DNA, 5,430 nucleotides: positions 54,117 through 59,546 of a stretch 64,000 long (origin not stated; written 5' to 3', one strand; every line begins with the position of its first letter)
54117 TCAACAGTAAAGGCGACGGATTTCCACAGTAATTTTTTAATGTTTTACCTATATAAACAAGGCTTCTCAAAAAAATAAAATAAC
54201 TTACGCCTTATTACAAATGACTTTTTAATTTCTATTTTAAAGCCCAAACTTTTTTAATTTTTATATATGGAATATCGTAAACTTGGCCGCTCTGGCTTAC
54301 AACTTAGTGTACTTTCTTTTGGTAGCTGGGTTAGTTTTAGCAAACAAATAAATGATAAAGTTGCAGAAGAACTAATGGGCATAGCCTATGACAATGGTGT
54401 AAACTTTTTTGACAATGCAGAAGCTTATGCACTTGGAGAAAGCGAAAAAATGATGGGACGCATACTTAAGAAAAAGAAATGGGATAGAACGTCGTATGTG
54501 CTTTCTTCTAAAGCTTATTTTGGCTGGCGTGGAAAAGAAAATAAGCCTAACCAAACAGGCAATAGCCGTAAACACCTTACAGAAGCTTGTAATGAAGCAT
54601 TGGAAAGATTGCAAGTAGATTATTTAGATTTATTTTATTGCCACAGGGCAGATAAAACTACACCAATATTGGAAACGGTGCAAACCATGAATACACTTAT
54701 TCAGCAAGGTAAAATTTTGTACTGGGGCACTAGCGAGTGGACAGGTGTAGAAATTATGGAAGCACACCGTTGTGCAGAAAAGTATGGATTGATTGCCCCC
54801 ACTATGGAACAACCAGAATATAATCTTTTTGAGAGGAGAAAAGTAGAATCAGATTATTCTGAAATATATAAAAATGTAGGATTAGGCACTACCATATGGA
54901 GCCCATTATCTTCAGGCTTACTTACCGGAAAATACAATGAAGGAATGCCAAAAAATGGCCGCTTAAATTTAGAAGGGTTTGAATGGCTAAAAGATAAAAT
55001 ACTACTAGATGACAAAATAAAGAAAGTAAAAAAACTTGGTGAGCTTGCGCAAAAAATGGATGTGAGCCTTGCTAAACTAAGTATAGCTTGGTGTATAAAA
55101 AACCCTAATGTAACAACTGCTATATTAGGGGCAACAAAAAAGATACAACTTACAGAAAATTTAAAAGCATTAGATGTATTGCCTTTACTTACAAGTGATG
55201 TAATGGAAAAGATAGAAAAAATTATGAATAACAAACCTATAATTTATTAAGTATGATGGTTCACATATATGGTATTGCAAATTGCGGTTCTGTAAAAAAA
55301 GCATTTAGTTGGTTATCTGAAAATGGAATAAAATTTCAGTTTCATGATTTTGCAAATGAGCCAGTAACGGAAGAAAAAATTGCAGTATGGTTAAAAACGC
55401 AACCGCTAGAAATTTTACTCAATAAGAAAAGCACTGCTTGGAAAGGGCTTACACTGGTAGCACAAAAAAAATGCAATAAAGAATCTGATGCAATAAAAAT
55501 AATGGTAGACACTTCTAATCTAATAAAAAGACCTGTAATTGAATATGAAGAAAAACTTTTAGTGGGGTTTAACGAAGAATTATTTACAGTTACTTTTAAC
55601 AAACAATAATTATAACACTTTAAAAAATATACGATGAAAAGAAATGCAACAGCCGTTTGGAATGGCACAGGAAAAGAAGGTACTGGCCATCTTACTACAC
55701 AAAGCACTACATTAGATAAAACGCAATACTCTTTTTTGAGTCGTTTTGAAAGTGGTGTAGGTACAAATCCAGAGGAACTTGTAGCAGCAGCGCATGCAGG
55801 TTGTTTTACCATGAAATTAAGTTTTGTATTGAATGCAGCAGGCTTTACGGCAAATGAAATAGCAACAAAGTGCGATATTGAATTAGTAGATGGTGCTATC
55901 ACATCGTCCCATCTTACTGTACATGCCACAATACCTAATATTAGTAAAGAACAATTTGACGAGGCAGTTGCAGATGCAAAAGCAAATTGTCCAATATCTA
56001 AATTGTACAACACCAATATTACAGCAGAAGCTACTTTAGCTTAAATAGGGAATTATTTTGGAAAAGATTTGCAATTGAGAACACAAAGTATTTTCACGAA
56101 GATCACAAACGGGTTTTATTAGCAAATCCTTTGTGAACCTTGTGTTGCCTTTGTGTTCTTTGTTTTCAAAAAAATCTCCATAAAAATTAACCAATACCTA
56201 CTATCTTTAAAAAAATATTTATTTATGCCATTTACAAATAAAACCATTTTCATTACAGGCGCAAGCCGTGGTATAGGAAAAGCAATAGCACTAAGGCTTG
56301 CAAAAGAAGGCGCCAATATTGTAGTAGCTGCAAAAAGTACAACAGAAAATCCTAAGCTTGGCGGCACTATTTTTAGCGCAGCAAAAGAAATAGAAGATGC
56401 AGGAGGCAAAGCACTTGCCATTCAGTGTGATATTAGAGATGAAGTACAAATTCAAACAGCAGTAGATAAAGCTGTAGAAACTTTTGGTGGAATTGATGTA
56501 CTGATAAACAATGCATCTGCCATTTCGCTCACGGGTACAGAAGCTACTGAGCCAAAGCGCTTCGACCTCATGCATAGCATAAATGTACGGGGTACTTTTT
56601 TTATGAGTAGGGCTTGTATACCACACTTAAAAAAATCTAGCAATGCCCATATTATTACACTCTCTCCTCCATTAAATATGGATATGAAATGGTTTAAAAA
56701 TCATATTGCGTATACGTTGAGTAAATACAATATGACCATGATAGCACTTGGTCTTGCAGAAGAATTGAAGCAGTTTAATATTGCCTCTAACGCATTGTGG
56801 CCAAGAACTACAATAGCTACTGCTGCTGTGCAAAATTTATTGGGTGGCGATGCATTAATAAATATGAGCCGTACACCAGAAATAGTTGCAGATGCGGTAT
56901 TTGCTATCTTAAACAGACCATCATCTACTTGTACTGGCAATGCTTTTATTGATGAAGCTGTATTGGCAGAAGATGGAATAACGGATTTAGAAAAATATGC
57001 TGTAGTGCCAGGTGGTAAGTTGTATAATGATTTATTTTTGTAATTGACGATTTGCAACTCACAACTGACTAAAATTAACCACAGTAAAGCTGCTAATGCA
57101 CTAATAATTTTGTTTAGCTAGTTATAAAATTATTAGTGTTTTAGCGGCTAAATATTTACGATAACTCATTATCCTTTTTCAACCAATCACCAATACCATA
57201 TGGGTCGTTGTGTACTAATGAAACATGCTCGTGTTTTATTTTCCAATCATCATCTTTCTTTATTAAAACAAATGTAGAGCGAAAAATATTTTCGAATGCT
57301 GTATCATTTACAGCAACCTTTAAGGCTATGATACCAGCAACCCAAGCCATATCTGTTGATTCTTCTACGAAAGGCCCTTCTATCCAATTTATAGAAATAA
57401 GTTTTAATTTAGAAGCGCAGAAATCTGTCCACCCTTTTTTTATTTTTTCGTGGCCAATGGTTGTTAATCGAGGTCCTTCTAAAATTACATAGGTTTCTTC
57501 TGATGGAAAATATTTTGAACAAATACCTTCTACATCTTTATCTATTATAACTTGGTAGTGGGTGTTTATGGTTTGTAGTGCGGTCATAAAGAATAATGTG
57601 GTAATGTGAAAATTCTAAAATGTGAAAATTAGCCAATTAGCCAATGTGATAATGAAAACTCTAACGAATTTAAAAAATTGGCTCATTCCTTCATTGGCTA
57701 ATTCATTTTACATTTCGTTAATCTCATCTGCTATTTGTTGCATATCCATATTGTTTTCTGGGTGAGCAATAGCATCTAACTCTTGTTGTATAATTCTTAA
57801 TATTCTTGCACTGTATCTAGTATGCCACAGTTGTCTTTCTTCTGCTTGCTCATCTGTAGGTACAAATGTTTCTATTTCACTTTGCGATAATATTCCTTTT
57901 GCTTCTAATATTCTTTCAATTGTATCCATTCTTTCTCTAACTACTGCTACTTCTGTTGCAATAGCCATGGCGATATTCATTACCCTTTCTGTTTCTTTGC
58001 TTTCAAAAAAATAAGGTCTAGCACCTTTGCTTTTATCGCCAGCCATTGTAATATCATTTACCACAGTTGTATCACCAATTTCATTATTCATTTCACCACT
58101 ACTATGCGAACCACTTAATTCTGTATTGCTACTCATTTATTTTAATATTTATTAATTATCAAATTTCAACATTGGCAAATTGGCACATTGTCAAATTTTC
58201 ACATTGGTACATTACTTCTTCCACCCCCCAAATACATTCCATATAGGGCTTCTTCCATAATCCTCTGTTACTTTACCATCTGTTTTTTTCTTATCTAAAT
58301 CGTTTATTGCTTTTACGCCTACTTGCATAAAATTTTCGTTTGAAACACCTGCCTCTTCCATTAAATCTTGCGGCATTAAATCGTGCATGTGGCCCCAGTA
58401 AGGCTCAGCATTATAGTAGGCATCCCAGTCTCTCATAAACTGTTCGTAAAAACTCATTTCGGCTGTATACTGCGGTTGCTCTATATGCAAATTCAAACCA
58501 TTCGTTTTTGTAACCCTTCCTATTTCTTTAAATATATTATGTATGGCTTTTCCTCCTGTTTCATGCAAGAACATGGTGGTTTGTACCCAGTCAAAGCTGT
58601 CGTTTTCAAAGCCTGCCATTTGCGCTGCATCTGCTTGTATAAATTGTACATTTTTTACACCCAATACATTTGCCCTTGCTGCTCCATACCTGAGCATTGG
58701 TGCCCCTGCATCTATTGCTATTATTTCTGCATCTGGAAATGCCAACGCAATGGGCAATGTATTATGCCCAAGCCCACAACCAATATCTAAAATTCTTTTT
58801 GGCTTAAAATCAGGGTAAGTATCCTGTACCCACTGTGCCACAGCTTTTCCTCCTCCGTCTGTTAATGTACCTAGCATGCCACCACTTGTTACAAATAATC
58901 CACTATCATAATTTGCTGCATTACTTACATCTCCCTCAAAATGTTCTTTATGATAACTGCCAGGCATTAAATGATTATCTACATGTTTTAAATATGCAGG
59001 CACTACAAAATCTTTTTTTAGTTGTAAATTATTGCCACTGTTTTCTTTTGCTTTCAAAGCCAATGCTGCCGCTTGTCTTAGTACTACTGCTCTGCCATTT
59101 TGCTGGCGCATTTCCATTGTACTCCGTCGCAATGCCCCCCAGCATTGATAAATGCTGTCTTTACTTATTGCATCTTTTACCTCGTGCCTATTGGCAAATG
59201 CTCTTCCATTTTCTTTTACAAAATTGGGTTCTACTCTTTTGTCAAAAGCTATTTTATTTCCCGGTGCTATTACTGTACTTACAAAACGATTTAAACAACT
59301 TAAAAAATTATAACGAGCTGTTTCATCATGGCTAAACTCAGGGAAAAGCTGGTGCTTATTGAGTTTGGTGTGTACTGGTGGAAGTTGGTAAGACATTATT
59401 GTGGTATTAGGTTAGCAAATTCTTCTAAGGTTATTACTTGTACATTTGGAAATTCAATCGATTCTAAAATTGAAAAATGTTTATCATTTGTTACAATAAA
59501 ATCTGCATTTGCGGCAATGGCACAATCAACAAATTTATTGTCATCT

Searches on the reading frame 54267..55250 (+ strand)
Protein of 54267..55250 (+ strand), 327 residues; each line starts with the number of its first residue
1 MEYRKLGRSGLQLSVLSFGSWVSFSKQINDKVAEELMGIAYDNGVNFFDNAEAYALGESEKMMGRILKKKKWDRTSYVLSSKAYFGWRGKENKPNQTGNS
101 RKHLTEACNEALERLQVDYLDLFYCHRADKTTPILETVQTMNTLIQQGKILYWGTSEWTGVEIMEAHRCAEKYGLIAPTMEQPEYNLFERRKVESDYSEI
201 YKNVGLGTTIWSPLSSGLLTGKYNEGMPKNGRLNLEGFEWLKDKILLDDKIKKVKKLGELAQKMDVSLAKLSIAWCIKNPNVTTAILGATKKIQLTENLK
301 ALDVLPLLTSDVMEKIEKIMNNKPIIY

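Call 70: search_protein_families(library=pfam, proteins=[window:54267-55250:+], max_evalue=0.0001)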
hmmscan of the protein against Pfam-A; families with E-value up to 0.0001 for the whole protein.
window:54267-55250:+ (327 aa): 1 family
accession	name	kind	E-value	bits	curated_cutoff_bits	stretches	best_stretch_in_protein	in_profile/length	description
PF00248.27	Aldo_ket_red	-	2e-66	224.5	24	1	16-319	2-289/291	Aldo/keto reductase family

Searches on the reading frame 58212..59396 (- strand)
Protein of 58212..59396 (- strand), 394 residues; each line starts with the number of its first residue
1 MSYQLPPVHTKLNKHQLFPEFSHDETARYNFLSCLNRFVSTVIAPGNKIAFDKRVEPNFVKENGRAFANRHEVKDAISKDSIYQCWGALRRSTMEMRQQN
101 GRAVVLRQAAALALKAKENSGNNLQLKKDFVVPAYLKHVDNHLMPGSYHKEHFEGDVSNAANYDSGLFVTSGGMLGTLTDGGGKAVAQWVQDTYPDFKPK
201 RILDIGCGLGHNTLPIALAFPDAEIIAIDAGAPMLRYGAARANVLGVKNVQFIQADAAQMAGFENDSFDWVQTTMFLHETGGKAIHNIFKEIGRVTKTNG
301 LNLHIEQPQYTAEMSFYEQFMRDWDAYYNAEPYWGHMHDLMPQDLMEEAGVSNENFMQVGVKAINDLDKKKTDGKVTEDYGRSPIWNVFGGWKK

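Call 70: search_protein_families(library=pfam, proteins=[window:58212-59396:-], max_evalue=0.0001)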
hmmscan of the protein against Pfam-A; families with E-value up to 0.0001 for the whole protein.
window:58212-59396:- (394 aa): 10 families
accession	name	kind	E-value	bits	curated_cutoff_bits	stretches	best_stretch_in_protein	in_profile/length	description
PF13649.12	Methyltransf_25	-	1.1e-17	65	27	1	202-300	1-97/97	Methyltransferase domain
PF13847.12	Methyltransf_31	-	9.9e-16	58.2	27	1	200-313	5-117/145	Methyltransferase domain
PF08241.18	Methyltransf_11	-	1.6e-14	54.7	21.2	1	203-301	1-92/95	Methyltransferase domain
PF08242.18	Methyltransf_12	-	5.7e-11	43.4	30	1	203-300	1-96/98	Methyltransferase domain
PF01209.24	Ubie_methyltran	-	1.1e-10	41.7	20.1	1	190-314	39-161/233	ubiE/COQ5 methyltransferase family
PF02390.23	Methyltransf_4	-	5.2e-08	33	24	1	202-260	5-64/173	Putative methyltransferase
PF13489.12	Methyltransf_23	-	1.5e-07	31.7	27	1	186-316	9-124/164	Methyltransferase domain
PF05175.20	MTS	-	7.2e-06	26.2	23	1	181-301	18-135/170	Methyltransferase small domain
PF02527.21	GidB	-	1.4e-05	25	27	1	199-314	49-163/184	rRNA small subunit methyltransferase G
PF03848.20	TehB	-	6.5e-05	22.9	20.4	0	197-306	29-134/193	Tellurite resistance protein TehB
